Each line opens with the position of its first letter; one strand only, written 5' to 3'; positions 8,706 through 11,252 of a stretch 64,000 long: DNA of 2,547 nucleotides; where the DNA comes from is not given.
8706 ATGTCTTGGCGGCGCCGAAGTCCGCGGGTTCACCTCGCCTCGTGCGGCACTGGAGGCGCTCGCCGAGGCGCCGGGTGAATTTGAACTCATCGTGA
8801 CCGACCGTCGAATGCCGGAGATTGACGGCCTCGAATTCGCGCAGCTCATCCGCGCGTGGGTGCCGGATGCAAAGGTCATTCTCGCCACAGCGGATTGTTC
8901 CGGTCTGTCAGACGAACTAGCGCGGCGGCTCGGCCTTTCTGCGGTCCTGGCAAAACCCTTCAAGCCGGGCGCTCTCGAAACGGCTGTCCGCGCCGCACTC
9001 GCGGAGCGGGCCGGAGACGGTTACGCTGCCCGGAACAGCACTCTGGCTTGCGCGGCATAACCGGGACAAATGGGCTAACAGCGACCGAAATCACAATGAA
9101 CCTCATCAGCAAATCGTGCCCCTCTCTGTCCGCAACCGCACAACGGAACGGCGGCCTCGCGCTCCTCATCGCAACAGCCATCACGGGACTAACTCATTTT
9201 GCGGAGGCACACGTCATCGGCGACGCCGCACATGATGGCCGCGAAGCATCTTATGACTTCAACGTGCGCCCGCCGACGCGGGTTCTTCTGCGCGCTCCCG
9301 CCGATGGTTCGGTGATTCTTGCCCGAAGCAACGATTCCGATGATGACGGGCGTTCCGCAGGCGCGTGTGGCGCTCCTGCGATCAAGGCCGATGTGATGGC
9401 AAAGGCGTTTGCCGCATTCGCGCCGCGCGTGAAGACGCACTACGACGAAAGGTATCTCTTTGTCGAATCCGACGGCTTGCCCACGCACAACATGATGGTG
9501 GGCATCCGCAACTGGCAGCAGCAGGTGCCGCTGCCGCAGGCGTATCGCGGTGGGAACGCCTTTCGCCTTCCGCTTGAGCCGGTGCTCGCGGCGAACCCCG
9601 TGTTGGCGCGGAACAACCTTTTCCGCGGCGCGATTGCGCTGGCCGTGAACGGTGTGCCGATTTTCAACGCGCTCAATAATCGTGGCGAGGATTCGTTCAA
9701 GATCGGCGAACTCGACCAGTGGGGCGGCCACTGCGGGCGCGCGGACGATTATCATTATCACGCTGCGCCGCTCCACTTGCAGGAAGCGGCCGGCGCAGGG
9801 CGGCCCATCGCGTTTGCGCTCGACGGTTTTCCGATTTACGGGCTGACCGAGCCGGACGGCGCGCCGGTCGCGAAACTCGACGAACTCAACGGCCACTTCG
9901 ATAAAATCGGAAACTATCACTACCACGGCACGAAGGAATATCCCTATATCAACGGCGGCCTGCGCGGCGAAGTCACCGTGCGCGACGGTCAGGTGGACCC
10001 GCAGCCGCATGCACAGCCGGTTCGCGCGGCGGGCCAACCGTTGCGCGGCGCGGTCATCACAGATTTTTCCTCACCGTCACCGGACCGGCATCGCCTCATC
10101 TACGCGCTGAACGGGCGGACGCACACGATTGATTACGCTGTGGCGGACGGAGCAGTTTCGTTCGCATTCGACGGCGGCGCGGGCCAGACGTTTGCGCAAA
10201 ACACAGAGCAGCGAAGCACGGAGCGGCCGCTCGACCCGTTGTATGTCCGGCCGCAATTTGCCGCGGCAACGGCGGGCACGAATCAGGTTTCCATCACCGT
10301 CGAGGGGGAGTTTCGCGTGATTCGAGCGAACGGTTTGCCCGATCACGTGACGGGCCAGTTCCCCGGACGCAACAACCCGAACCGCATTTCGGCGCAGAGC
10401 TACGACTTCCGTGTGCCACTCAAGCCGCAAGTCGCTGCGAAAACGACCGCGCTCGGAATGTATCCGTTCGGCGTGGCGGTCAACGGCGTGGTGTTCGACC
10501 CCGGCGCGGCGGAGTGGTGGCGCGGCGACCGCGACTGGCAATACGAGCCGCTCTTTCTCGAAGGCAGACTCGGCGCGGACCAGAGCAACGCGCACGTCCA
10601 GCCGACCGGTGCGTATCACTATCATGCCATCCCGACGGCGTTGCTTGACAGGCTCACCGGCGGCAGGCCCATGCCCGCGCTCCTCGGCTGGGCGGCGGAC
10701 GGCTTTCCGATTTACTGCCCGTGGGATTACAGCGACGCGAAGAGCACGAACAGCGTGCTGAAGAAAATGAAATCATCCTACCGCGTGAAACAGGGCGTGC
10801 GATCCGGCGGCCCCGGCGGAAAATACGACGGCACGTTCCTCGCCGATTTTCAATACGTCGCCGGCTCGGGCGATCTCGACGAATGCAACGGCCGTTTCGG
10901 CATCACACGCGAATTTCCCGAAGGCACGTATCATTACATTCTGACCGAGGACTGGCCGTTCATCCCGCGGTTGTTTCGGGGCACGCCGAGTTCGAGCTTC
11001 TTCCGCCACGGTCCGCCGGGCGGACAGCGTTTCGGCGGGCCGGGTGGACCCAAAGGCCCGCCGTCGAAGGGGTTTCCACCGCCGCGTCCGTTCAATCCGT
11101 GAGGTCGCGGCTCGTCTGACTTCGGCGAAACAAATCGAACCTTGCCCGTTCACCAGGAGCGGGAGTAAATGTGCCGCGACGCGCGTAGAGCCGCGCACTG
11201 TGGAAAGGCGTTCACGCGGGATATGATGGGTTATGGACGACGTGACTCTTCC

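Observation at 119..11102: TCS-flanked accessory locus: duplicated [single-domain RR -> YHYH-motif secreted protein] modules around a di-heme peroxidase fusion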

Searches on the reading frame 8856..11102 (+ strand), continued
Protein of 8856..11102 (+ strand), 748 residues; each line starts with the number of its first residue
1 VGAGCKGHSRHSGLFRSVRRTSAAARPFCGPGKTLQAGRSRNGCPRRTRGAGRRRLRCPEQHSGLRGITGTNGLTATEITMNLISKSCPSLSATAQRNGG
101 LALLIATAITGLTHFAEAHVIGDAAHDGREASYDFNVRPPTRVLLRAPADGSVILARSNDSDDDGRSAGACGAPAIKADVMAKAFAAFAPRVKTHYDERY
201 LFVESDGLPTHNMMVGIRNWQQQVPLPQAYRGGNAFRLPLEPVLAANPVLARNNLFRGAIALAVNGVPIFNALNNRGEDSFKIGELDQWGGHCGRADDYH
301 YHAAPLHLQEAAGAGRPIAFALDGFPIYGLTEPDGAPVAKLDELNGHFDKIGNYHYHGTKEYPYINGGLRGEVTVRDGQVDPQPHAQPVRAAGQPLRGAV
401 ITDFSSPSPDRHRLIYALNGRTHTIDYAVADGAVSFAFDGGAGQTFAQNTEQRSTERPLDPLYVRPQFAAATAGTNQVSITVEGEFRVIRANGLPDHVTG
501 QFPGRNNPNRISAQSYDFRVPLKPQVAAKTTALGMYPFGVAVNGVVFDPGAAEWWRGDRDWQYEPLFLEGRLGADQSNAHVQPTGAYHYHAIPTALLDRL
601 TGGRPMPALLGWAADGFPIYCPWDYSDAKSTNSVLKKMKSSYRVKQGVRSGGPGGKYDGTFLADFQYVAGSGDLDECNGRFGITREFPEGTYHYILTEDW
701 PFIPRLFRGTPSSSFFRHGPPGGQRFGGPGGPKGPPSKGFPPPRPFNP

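Call 68: find_encoding_contigs(protein=P0029, flank=8000, max_places=3)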
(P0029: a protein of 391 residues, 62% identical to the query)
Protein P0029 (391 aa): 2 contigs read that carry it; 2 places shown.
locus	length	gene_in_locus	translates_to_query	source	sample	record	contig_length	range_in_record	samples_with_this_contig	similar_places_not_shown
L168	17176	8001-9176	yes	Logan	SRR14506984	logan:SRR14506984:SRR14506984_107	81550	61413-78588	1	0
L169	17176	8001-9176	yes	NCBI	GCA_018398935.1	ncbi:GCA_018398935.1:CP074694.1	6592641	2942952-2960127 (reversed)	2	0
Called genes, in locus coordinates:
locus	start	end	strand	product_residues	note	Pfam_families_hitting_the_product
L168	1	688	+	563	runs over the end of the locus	PF00069:Pkinase, PF07714:PK_Tyr_Ser-Thr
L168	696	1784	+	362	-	PF01207:Dus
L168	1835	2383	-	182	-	-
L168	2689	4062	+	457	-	PF25919:BSH_CusB (faint), PF25954:Beta-barrel_RND_2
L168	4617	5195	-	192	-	-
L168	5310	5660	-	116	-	-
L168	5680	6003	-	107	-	PF09862:DUF2089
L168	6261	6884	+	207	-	-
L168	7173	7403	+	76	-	-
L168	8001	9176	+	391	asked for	PF03983:SHD1 (faint), PF14240:YHYH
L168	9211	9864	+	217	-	PF00072:Response_reg, PF00486:Trans_reg_C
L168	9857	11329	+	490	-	PF00672:HAMP (weak), PF00512:HisKA, PF02518:HATPase_c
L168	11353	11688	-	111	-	PF01648:ACPS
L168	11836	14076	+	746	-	PF00580:UvrD-helicase, PF13245:AAA_19, PF13604:AAA_30 (faint), PF01443:Viral_helicase1 (faint), PF13361:UvrD_C, PF13538:UvrD_C_2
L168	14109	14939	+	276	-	PF01261:AP_endonuc_2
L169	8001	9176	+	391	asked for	PF03983:SHD1 (faint), PF14240:YHYH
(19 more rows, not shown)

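Call 90: list_cluster_members(proteins=[P0121, P0241, window:9096-11102:+, window:8614-9060:+, window:4379-4825:+])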
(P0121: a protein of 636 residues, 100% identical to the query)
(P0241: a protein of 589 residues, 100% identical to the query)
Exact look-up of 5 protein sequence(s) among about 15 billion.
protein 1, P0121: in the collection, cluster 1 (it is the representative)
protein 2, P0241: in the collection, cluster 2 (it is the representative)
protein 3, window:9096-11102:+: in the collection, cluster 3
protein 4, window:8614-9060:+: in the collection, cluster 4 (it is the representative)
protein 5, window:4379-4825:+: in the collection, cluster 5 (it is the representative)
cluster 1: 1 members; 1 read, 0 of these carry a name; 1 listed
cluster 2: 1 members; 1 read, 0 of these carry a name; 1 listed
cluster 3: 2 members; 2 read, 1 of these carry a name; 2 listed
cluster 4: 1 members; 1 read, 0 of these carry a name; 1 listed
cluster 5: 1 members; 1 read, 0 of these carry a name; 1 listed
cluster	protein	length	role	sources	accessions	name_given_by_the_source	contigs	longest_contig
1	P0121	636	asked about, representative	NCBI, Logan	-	-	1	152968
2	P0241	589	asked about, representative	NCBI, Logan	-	-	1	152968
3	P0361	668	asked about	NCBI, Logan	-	-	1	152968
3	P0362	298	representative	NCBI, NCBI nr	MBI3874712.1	MAG: YHYH protein [Verrucomicrobia bacterium] | YHYH protein [Verrucomicrobiota bacterium]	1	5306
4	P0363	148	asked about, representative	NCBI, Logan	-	-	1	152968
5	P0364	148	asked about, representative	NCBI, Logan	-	-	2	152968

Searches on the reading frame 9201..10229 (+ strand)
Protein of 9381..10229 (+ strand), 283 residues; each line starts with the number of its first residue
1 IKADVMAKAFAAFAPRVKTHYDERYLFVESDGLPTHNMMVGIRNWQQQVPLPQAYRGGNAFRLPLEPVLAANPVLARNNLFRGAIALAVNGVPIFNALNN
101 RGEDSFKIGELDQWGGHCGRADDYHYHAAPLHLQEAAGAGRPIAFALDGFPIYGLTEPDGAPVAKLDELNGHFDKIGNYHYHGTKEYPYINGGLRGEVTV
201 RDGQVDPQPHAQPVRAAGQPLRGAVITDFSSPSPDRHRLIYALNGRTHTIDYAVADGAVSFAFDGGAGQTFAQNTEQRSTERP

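Call 72: predict_structure(alignment_id=A4)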
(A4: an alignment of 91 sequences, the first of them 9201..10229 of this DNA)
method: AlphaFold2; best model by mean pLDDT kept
length: 343 residues; sequences in the alignment: 91
mean_pLDDT: 84.6   pTM: 0.81
mean pLDDT of the five models: 84.6, 84.4, 84.2, 83.4, 82.8
residues with pLDDT >= 90: 229; 70-90: 51; 50-70: 14; < 50: 49
segments of 3 or more residues with pLDDT < 50: 1-9, 11-17, 23-45, 49-54, 341-343
pLDDT, mean of each block of 10 residues (from residue 1): 44 47 42 42 44 58 94 97 98 95 93 96 97 88 95 90 87 94 96 95 97 96 95 95 88 92 92 89 94 96 96 94 91 82 41
secondary structure, 60 per line:
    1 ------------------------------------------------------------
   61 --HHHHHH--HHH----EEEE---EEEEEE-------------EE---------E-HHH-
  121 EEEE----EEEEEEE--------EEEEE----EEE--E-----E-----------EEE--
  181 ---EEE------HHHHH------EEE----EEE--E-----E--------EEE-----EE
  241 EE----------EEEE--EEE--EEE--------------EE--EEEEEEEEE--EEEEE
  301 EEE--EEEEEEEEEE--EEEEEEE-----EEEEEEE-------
elements in order: H63-68 E78-81 E85-90 E121-124 E129-135 E144-148 E153-155 E176-178 E184-186 H193-197 E204-206 E211-213 E231-233 E239-242 E253-256 E259-261 E264-266 E285-293 E296-303 E306-315 E318-324 E330-336

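Call 82: fold_search(model_id=the predicted structure, library=pdb)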
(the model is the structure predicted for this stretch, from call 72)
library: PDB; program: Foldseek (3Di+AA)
matches with E <= 10: 679; with E <= 0.001: 0
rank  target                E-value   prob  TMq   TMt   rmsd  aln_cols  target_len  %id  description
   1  7fzq_A                1.1e-01  0.95  0.14  0.31   6.1        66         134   12  Crystal Structure of human FABP3 in complex with myristate (released 2023-06-14)
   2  6xu9                  1.3e-01  0.96  0.14  0.32   5.8        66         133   12  Human myelin protein P2 mutant K3N (released 2020-04-08)
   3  5n4m                  1.4e-01  0.96  0.14  0.32   5.8        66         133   12  Human myelin protein P2, mutant I43N (released 2017-08-09)
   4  6xw9                  1.4e-01  0.96  0.14  0.32   5.8        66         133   12  Human myelin protein P2 mutant K120S (released 2020-04-08)
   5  4i3b_A                1.4e-01  0.96  0.14  0.31   2.9        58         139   17  Crystal structure of fluorescent protein UnaG wild type (released 2013-06-19)
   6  2wut                  1.9e-01  0.93  0.14  0.32   5.8        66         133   12  Crystal structure of human myelin protein P2 in complex with palmitate (released 2010-05-12)
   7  4d6b                  1.9e-01  0.93  0.14  0.32   5.9        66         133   12  Human myelin protein P2, mutant P38G (released 2015-05-20)
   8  4a1h_A                2.0e-01  0.92  0.14  0.32   5.9        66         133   12  Human myelin P2 protein, K45S mutant (released 2012-09-26)
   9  6xvr                  2.1e-01  0.92  0.14  0.32   5.9        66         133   12  Human myelin protein P2 mutant L35S (released 2020-04-08)
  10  3nr3                  2.1e-01  0.92  0.14  0.32   5.9        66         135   12  Crystal Structure of Human Peripheral Myelin Protein 2 (released 2010-08-04)
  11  7nsr                  2.4e-01  0.91  0.14  0.32   5.8        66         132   12  Myelin protein P2 I50del (released 2021-09-01)
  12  5n4p                  2.4e-01  0.91  0.14  0.32   5.8        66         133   12  Human myelin P2, mutant I52T (released 2017-08-09)
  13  6xuw                  2.5e-01  0.90  0.14  0.32   5.8        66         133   12  Human myelin protein P2 mutant L27D (released 2020-04-08)
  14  4i3d_A                2.8e-01  0.90  0.14  0.31   2.9        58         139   16  Crystal structure of fluorescent protein UnaG N57A mutant (released 2013-06-19)
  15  1fdq_A                3.0e-01  0.87  0.14  0.32   6.0        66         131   14  CRYSTAL STRUCTURE OF HUMAN BRAIN FATTY ACID BINDING PROTEIN (released 2001-07-25)
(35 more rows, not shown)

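Call 89: search_solved_structures(query=A4, max_evalue=10, show_alignments=2)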
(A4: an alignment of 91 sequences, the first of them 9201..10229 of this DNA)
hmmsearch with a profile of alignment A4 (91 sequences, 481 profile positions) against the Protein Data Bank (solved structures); distinct sequences matched with E-value up to 10: 1.
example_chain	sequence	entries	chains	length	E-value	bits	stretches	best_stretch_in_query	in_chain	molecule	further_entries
3n08_A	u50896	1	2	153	0.002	20.6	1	389-469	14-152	Putative PhosphatidylEthanolamine-Binding Protein (PEBP)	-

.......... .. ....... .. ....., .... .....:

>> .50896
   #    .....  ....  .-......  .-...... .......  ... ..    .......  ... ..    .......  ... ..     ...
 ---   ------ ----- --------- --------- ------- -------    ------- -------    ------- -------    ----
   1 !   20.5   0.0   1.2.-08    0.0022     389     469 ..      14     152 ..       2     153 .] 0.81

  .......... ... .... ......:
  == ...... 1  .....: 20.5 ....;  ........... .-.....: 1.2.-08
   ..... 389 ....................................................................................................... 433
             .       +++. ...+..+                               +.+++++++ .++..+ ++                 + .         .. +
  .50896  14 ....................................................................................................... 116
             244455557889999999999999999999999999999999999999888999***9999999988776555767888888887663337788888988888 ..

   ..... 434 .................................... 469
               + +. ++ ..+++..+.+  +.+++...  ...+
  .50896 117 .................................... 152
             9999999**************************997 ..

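Call 108: search_protein_representatives(protein=window:9381-10229:+)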
Query: 283 residues. Proteins with E-value up to 0.001 (for the whole library): 1833; up to 1e-10: 821; up to 1e-30: 315. The best 150 are listed.
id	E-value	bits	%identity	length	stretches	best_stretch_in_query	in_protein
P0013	4.1e-118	410.3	63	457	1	6-281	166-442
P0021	2.0e-116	404.8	63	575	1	6-282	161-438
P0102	1.9e-108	378.6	64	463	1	6-274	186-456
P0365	2.6e-105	368.3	61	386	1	7-274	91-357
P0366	1.4e-104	365.9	59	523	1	4-283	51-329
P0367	5.5e-104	363.9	59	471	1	7-278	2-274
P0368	8.3e-103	360.0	58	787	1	8-278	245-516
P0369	4.3e-101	354.4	60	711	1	7-268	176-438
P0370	2.6e-100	351.9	58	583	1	5-278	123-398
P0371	4.8e-100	351.0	58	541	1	6-271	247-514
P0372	9.0e-100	350.1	57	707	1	6-280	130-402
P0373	2.6e-99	348.6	57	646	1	7-273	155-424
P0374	8.4e-99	346.9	58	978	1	7-276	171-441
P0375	1.3e-98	346.3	58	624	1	3-273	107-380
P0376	1.7e-98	345.9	56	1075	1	8-282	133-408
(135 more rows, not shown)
